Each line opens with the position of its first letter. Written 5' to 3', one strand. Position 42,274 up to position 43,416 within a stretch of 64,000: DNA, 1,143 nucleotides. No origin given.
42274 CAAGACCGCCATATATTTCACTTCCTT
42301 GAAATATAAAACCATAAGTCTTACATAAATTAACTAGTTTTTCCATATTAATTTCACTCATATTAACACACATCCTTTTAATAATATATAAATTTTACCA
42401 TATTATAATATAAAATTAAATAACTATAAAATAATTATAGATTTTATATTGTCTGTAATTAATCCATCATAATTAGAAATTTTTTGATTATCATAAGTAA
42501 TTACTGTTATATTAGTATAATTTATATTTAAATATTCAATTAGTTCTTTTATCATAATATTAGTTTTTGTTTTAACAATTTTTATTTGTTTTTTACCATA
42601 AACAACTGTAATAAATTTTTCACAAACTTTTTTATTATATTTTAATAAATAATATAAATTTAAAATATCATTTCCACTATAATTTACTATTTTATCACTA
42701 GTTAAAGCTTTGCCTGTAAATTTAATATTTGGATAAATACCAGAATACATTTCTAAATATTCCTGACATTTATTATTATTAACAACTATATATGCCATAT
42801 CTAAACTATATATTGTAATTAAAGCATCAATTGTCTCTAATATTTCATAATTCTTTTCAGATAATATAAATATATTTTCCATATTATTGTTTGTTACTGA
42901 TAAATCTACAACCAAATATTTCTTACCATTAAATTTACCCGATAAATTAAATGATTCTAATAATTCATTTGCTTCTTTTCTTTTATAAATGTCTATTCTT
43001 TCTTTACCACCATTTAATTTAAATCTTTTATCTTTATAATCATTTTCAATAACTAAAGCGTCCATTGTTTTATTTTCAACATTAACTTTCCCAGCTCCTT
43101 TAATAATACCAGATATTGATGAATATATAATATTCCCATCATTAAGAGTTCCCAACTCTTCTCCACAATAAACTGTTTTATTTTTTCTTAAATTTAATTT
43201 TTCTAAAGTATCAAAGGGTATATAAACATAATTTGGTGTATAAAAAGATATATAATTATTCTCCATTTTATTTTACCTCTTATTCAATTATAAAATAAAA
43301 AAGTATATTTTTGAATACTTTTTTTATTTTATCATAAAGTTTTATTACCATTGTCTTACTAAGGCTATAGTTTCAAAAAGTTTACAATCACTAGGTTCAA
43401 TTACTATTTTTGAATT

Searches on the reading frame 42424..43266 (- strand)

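Call 82: search_protein_families(library=pfam, proteins=[window:42424-43266:-], max_evalue=0.01)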
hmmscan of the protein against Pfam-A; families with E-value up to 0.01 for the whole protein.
window:42424-43266:- (280 aa): 1 family
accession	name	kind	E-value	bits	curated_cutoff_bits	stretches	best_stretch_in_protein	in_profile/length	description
PF13375.12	RnfC_N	-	0.0097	16.4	25.6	0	27-77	47-100/101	RnfC Barrel sandwich hybrid domain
